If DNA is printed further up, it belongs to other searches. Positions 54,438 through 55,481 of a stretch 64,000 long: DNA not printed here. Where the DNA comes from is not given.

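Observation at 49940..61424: Dense envelope phospholipid-enzyme cluster: four HKD/PLD proteins, lipin-like phosphatase, EEP phosphodiesterase, HdeD, AI-2E permease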

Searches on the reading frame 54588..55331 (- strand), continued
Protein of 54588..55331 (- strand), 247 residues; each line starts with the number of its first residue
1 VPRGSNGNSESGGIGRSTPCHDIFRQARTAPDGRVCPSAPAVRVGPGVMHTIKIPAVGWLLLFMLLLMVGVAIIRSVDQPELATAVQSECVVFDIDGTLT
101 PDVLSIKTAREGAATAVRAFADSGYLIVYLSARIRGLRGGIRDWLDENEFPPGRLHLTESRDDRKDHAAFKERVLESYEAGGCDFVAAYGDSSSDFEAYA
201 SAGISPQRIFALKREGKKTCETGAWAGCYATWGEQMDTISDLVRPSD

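Call 23: search_solved_structures(query=A1, max_evalue=1, show_alignments=2)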
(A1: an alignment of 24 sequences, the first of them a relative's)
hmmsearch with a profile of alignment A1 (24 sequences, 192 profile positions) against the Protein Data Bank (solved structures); distinct sequences matched with E-value up to 1: 27.
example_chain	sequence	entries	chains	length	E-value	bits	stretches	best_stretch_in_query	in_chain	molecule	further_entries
9jtz_A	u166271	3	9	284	2.3e-18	69.3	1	29-161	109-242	Membrane-associated phosphatidylinositol transfer protein 1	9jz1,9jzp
7lhk_A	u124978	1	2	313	3.5e-06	29.6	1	32-183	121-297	Nuclear elongation and deformation protein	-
9d16_A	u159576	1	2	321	3.9e-06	29.4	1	32-183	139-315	Nuclear elongation and deformation protein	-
6tzy_A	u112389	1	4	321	4.1e-06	29.4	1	32-183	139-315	Nuclear elongation and deformation protein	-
6tzz_A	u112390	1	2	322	4.2e-06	29.3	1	32-183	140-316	Nuclear elongation and deformation protein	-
9d13_A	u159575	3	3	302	2.9e-05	26.6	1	33-183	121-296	Nuclear elongation and deformation protein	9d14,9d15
4xrp_A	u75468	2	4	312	0.01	18.3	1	30-125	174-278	Pnkp1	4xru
7si3_A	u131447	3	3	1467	0.038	16.4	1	25-80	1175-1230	P-type Cu(+) transporter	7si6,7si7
5it4_A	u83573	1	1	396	0.042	16.3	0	40-68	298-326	Phosphoserine phosphatase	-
5it0_A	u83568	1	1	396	0.042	16.3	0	40-68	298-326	Phosphoserine phosphatase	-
5jjb_A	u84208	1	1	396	0.043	16.3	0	40-68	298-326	Phosphoserine phosphatase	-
5t41_A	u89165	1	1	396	0.048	16.1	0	40-68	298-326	Phosphoserine phosphatase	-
5is2_A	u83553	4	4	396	0.049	16.1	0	40-68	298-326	Phosphoserine phosphatase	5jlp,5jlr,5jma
3p96_A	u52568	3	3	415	0.054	15.9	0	40-68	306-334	Phosphoserine phosphatase SerB | Phosphoserine phosphatase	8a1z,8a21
1xpj_A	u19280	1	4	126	0.061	15.8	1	36-102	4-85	hypothetical protein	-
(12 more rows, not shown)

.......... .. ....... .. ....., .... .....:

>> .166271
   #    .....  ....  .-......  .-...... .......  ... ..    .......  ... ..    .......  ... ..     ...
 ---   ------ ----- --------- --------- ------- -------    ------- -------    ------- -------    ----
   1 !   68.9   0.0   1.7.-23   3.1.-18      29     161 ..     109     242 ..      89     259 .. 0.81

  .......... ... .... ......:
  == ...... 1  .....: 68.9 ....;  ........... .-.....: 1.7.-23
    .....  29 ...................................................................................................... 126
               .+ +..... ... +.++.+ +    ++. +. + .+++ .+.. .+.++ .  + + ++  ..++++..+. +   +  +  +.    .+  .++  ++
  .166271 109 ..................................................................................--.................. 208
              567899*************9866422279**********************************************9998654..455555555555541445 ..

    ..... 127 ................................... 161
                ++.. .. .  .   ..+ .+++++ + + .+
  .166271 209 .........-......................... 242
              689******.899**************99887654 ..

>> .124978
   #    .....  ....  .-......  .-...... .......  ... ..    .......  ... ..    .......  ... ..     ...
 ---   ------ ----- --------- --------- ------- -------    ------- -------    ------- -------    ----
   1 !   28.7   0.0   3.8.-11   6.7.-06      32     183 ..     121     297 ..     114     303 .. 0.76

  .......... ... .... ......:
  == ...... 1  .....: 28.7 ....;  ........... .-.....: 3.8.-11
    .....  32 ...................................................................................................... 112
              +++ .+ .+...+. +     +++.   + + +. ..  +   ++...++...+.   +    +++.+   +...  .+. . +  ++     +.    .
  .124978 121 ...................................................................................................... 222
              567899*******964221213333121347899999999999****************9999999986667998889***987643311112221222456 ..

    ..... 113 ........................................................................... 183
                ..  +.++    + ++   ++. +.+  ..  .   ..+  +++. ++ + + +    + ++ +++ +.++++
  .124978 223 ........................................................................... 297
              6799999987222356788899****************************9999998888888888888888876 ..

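Call 53: list_cluster_members(proteins=[P0001, P0128])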
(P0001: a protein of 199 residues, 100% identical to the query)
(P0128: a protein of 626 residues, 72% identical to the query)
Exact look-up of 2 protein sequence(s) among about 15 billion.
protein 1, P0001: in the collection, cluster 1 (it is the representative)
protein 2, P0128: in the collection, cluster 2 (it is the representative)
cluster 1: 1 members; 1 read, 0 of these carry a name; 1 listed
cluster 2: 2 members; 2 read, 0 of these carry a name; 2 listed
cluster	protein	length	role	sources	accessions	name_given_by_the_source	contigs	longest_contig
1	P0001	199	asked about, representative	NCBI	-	-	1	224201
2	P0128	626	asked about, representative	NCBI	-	-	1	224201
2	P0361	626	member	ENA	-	-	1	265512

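Call 63: search_protein_families(library=pfam, proteins=[L056:3877-5220:+, L056:5243-5941:+, L056:6029-7393:+, L056:7848-8603:+, L056:8804-9265:+, L056:9294-9812:+, L056:9953-10576:+, L056:10884-12728:+, L056:12818-13870:+, L056:17526-19136:-], max_evalue=0.001)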
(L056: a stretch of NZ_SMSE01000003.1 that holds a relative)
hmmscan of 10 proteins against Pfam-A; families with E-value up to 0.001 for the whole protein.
L056:3877-5220:+ (447 aa): 2 families
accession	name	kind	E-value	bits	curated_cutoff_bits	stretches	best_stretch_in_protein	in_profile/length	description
PF01979.26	Amidohydro_1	-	9.7e-38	130.7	25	1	82-441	1-335/345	Amidohydrolase family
PF07969.17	Amidohydro_3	-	2e-16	61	29.7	2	208-419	226-449/472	Amidohydrolase family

L056:5243-5941:+ (232 aa): 1 family
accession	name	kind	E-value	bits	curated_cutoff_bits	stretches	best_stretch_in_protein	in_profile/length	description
PF03729.18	DUF308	-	1e-18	67.7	25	2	122-189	2-71/73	Short repeat of unknown function (DUF308)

L056:6029-7393:+ (454 aa): 2 families
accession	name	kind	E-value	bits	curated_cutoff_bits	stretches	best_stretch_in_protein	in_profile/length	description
PF01979.26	Amidohydro_1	-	8.1e-35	121.1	25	1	90-448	1-344/345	Amidohydrolase family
PF07969.17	Amidohydro_3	-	2.6e-12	47.4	29.7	1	223-427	232-450/472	Amidohydrolase family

L056:7848-8603:+ (251 aa): 2 families
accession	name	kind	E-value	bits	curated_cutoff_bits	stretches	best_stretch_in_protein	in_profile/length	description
PF00378.25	ECH_1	-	9.3e-60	202.5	27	1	8-250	2-250/251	Enoyl-CoA hydratase/isomerase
PF16113.10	ECH_2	-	4.8e-27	95.8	27.2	1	14-179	3-177/335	Enoyl-CoA hydratase/isomerase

L056:8804-9265:+ (153 aa): 0 families

L056:9294-9812:+ (172 aa): 1 family
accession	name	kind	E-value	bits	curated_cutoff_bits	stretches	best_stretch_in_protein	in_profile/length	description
PF03729.18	DUF308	-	2.8e-12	47.1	25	1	14-82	2-72/73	Short repeat of unknown function (DUF308)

L056:9953-10576:+ (207 aa): 5 families
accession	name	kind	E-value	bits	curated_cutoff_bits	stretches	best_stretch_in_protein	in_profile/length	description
PF24694.1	LNS2_PITM1-3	-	1.2e-24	87.1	27.7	1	45-166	1-123/124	PITM 1-3, LNS2 domain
PF08235.19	LNS2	-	1.2e-10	41.7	32.3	1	40-171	45-201/226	LNS2 (Lipin/Ned1/Smp2)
PF03767.20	Acid_phosphat_B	-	2.7e-05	24.2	27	1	66-167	124-223/230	HAD superfamily, subfamily IIIB (Acid phosphatase)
PF00702.32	Hydrolase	-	4.5e-05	24.4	26.4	0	43-57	2-16/191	haloacid dehalogenase-like hydrolase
PF12710.13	HAD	-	0.00058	20.8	27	0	65-152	88-187/189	haloacid dehalogenase-like hydrolase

L056:10884-12728:+ (614 aa): 1 family
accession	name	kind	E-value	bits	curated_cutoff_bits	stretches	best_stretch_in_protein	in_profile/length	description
PF13091.12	PLDc_2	-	4.8e-18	65.7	27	2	105-230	4-102/132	PLD-like domain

L056:12818-13870:+ (350 aa): 5 families
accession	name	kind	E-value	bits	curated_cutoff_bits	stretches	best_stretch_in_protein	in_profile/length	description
PF13354.11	Beta-lactamase2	-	2.6e-57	194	22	1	69-318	1-214/214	Beta-lactamase enzyme family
PF00144.29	Beta-lactamase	-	5.8e-11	42.6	27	1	58-118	2-79/329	Beta-lactamase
PF02113.21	Peptidase_S13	-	2e-05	24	22.8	1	238-336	343-441/444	D-Ala-D-Ala carboxypeptidase 3 (S13) family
PF00768.25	Peptidase_S11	-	0.00022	21.2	27.6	1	76-190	21-143/239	D-alanyl-D-alanine carboxypeptidase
PF00905.27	Transpeptidase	-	0.00051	19.8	22.1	0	55-322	4-282/299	Penicillin binding protein transpeptidase domain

L056:17526-19136:- (536 aa): 2 families
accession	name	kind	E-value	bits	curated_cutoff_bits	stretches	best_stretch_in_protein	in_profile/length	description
PF13091.12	PLDc_2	-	1.4e-34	119.2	27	2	336-482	2-130/132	PLD-like domain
PF00614.28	PLDc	-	3e-09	37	21.9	1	433-456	5-28/28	Phospholipase D Active site motif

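Call 76: search_protein_families(library=padloc, proteins=[window:54588-55187:-], max_evalue=0.001)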
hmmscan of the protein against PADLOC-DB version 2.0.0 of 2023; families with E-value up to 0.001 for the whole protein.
window:54588-55187:- (199 aa): 0 families

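Call 92: search_protein_families(library=pfam, proteins=[L027:6065-7378:-, L027:7390-8718:-, L027:9282-9701:-, L027:9905-10477:+, L027:10540-11973:-, L027:12838-13527:-, L027:13559-14230:-, L027:14236-14934:-, L027:14915-16861:-], max_evalue=0.0001)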
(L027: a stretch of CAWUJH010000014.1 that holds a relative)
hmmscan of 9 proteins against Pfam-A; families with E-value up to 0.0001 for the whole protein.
L027:6065-7378:- (437 aa): 1 family
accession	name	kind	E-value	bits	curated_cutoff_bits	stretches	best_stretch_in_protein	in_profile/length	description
PF00144.29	Beta-lactamase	-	1.2e-30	107.3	27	1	123-425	18-316/329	Beta-lactamase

L027:7390-8718:- (442 aa): 2 families
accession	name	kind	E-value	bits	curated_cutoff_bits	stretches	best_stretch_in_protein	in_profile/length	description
PF01979.26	Amidohydro_1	-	1.5e-36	126.8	25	1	82-435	1-335/345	Amidohydrolase family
PF07969.17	Amidohydro_3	-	2.2e-17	64.1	29.7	2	232-413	258-449/472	Amidohydrolase family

L027:9282-9701:- (139 aa): 0 families

L027:9905-10477:+ (190 aa): 3 families
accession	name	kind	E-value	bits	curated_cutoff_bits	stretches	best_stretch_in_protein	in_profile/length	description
PF24694.1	LNS2_PITM1-3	-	4.2e-26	91.8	27.7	1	35-156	1-123/124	PITM 1-3, LNS2 domain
PF03767.20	Acid_phosphat_B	-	5e-09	36.4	27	1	56-157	124-223/230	HAD superfamily, subfamily IIIB (Acid phosphatase)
PF08235.19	LNS2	-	1.8e-08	34.6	32.3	1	35-179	50-220/226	LNS2 (Lipin/Ned1/Smp2)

L027:10540-11973:- (477 aa): 2 families
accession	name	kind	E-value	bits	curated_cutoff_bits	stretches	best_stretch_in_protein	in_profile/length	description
PF13091.12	PLDc_2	-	2.2e-43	147.7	27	2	319-444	3-131/132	PLD-like domain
PF00614.28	PLDc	-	1.9e-13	50.2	21.9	2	391-417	2-28/28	Phospholipase D Active site motif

L027:12838-13527:- (229 aa): 0 families

L027:13559-14230:- (223 aa): 1 family
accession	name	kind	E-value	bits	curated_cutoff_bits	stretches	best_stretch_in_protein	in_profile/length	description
PF00903.31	Glyoxalase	-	3.5e-10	40.8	20.6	1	29-151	1-121/121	Glyoxalase/Bleomycin resistance protein/Dioxygenase superfamily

L027:14236-14934:- (232 aa): 1 family
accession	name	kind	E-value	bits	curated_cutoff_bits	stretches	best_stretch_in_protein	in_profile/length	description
PF00440.29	TetR_N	-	8.7e-15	54.7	24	1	36-81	1-46/47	Bacterial regulatory proteins, tetR family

L027:14915-16861:- (648 aa): 2 families
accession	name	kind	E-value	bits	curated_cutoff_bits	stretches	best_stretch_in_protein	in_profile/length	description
PF01494.25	FAD_binding_3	-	1.9e-74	251.5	22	1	14-365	1-342/349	FAD binding domain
PF21274.3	Rng_hyd_C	-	1.2e-15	58.1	27.5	1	493-607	2-96/107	Aromatic-ring hydroxylase, C-terminal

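Call 93: search_protein_representatives(alignment_id=A1)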
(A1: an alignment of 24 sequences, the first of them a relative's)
Query: 24 sequences, 192 profile positions. Proteins with E-value up to 0.001 (for the whole library): 1713; up to 1e-10: 576; up to 1e-30: 58. The best 150 are listed.
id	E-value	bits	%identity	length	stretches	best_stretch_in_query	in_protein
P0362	1.4e-83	295.2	-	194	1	3-189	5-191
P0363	2.7e-81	287.7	-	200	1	4-188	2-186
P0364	2.5e-65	235.7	-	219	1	9-186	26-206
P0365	3.4e-65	235.2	-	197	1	3-190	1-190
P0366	8.8e-63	227.3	-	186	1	13-188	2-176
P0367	2.7e-62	225.7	-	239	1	3-189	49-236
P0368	9.3e-62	224.0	-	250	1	6-184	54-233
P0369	4.7e-61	221.7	-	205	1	7-189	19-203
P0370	4.8e-61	221.7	-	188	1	7-182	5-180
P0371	7.0e-61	221.1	-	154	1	36-183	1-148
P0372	2.3e-60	219.5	-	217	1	5-188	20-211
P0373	1.4e-59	216.9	-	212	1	4-188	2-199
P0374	5.7e-59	214.9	-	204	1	6-185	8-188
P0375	3.4e-57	209.1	-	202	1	8-188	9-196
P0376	2.5e-56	206.3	-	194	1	8-187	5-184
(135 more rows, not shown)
